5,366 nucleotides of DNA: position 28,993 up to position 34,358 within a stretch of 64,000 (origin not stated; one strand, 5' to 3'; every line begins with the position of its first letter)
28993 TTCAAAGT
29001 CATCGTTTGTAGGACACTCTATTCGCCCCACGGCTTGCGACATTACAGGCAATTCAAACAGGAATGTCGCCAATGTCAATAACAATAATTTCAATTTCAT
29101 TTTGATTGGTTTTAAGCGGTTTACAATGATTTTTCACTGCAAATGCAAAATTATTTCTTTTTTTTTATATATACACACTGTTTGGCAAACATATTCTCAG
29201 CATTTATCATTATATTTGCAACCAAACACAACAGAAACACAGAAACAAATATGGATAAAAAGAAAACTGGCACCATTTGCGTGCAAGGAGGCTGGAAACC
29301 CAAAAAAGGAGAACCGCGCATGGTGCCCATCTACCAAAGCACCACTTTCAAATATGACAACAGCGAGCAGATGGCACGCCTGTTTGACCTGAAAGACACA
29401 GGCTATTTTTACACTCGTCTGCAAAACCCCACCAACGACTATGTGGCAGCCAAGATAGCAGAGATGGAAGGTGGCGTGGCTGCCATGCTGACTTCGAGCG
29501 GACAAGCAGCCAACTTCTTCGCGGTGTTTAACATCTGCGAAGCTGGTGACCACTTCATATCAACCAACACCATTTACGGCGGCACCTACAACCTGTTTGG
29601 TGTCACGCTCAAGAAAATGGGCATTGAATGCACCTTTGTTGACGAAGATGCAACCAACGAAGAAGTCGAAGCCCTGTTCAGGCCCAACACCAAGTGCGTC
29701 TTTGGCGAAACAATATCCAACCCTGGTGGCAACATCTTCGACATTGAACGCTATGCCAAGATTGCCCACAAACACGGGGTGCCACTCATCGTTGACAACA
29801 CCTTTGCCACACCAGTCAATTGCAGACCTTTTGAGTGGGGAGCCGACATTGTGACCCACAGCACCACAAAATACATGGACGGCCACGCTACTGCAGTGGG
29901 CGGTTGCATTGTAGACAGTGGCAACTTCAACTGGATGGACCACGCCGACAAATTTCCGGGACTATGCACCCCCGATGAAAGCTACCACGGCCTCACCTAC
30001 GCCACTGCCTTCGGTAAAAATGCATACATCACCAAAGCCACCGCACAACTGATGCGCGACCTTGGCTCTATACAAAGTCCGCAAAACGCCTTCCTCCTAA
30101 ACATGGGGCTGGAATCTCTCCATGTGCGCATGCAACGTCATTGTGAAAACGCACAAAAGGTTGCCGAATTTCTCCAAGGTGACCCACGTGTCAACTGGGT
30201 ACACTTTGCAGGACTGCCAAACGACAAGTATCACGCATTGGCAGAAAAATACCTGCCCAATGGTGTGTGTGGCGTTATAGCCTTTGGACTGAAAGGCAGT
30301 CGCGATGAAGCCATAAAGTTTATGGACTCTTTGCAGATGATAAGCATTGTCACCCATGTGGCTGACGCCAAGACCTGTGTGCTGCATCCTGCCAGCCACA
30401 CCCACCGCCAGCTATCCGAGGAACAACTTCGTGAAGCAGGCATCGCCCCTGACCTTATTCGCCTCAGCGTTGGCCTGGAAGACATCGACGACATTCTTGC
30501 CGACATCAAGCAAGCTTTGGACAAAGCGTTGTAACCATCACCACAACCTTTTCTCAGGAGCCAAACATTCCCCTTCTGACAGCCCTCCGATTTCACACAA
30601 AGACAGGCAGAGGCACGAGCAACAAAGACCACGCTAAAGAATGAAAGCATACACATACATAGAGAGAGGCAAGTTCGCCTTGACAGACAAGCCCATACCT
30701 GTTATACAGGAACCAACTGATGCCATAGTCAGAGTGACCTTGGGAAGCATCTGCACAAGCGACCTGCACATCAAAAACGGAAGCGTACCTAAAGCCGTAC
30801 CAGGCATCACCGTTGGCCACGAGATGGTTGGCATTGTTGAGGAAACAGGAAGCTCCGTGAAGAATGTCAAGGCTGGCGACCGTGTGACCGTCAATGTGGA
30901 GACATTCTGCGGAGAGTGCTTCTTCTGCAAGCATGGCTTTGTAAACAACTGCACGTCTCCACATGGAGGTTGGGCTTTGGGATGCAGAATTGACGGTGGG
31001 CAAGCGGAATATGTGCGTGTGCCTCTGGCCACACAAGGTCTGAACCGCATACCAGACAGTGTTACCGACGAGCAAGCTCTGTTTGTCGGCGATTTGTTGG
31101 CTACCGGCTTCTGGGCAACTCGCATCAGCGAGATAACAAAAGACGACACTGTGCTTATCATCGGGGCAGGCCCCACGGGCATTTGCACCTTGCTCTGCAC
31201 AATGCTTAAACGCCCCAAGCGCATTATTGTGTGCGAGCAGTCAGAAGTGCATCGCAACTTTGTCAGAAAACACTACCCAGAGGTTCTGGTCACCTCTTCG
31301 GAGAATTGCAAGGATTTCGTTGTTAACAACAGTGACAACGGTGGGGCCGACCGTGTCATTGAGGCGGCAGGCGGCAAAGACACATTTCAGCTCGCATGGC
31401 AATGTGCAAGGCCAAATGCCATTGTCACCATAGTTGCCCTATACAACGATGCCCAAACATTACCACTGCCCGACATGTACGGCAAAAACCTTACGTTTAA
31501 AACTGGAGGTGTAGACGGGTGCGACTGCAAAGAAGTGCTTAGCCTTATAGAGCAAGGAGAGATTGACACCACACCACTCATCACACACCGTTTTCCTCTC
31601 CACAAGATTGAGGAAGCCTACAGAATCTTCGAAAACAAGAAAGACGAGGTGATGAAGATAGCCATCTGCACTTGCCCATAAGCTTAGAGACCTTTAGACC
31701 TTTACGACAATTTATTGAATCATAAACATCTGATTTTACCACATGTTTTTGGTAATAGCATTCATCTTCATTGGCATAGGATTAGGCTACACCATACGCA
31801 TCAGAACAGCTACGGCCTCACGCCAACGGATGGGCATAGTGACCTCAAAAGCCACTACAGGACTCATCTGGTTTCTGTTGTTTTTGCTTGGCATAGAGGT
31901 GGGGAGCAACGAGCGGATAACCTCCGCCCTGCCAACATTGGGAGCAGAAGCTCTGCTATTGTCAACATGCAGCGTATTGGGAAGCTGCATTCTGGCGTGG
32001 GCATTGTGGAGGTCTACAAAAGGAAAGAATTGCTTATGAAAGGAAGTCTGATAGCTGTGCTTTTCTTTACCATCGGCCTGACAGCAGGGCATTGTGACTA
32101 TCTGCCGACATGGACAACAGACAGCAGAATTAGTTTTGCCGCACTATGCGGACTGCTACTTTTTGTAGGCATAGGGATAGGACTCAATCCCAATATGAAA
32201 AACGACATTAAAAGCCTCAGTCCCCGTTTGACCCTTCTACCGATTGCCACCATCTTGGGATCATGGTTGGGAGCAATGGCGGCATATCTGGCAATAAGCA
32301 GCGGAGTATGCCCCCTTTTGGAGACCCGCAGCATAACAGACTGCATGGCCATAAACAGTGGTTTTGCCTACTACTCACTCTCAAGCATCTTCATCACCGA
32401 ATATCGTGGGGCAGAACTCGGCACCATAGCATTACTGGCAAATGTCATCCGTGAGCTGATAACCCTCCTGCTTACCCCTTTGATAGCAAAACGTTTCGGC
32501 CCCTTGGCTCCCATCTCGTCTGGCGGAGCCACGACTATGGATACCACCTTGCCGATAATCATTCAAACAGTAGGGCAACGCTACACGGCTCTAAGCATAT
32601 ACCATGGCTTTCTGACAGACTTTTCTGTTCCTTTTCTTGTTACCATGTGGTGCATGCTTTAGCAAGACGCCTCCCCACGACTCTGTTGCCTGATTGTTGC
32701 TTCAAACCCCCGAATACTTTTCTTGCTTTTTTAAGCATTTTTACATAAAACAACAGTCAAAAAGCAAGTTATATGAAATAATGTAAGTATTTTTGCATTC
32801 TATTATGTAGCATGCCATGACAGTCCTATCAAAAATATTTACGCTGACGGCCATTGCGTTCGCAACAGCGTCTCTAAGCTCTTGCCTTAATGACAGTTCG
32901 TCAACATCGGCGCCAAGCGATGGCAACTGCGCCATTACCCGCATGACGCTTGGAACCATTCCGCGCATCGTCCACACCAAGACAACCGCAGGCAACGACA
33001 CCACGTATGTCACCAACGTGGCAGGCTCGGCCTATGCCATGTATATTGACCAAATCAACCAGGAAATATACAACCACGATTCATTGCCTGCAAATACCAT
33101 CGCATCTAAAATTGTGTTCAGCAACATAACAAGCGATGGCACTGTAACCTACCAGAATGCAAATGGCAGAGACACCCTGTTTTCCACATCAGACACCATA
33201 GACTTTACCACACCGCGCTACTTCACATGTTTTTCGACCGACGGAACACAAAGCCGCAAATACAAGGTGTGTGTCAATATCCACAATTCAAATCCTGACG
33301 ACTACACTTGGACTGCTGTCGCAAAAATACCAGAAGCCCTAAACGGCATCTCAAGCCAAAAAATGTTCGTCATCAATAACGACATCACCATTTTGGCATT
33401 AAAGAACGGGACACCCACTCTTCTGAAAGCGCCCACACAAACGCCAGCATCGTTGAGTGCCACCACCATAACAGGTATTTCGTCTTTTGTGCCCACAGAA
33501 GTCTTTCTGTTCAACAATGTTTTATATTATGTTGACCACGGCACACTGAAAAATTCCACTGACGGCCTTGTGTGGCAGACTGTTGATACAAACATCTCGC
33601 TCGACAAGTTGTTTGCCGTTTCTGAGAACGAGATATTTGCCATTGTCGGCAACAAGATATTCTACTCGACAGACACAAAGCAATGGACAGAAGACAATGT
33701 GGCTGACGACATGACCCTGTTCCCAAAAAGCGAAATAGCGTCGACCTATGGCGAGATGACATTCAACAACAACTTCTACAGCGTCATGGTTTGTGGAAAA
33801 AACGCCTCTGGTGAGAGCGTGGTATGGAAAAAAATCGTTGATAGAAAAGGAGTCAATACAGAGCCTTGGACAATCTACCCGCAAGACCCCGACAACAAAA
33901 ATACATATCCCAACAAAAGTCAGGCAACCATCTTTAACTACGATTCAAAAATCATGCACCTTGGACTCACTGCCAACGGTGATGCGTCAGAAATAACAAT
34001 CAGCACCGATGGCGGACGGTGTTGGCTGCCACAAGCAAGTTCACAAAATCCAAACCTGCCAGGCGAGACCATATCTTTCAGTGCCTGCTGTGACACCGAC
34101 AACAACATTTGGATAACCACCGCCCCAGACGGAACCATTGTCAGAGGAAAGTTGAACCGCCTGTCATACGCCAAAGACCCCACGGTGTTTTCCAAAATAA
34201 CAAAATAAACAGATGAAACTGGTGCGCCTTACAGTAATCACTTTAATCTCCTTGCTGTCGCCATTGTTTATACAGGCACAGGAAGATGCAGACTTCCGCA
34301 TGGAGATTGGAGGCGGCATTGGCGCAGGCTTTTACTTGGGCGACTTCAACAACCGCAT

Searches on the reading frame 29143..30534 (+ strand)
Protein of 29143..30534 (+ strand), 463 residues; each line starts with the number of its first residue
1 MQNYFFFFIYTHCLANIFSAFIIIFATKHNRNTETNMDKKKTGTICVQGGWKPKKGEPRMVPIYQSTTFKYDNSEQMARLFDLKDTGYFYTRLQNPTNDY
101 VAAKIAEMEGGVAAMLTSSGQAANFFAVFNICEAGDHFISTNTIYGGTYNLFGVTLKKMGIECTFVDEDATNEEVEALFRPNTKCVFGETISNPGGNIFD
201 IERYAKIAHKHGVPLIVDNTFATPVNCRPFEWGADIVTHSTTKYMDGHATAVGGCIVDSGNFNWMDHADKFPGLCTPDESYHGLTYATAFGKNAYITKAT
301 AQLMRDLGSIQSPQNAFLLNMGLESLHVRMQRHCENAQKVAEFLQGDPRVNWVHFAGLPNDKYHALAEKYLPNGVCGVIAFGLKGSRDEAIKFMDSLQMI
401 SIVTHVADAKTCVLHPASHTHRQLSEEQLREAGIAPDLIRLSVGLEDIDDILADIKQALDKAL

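Call 64: search_protein_families(library=pfam, proteins=[window:29143-30534:+], max_evalue=0.00001)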
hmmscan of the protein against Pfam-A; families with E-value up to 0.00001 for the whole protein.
window:29143-30534:+ (463 aa): 3 families
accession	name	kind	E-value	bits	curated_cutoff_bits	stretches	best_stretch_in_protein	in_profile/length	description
PF01053.26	Cys_Met_Meta_PP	-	1.1e-127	426.2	27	1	44-459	2-380/381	Cys/Met metabolism PLP-dependent enzyme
PF01212.27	Beta_elim_lyase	-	2.3e-07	30.8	27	1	97-345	33-266/288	Beta-eliminating lyase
PF00155.27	Aminotran_1_2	-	2.5e-06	27.4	19.7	1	114-225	68-192/361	Aminotransferase class I and II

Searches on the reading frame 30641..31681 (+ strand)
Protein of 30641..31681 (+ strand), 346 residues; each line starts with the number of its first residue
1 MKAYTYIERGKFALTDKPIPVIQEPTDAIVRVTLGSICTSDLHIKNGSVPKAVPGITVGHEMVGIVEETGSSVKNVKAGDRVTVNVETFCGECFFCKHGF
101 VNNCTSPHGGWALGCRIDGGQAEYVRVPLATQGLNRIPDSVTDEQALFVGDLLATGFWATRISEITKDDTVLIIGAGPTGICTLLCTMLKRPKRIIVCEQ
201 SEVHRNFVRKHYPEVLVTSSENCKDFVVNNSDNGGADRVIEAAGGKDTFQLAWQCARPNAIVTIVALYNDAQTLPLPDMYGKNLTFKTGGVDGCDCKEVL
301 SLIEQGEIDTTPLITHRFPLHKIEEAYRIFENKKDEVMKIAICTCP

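Call 64: search_protein_families(library=pfam, proteins=[window:30641-31681:+], max_evalue=0.00001)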
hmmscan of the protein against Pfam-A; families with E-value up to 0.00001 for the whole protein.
window:30641-31681:+ (346 aa): 1 family
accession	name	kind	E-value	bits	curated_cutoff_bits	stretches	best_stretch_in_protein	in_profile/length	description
PF08240.17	ADH_N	-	5.5e-25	88.1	23.5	1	25-129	2-96/104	Alcohol dehydrogenase GroES-like domain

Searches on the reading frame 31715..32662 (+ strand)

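Call 64: search_protein_families(library=pfam, proteins=[window:31715-32662:+], max_evalue=0.00001)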
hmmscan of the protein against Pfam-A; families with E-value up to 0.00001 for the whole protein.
window:31715-32662:+ (315 aa): 1 family
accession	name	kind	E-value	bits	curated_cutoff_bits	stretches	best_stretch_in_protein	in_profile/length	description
PF03956.18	Lys_export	-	1.7e-63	214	23.8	1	115-313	1-190/190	Lysine exporter LysO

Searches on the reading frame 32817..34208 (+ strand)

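Call 64: search_protein_families(library=pfam, proteins=[window:32817-34208:+], max_evalue=0.00001)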
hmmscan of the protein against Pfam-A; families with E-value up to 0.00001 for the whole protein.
window:32817-34208:+ (463 aa): 1 family
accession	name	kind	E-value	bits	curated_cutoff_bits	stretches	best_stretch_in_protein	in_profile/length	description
PF19755.4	DUF6242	-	2.2e-46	158.9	29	1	37-253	1-217/217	Domain of unknown function (DUF6242)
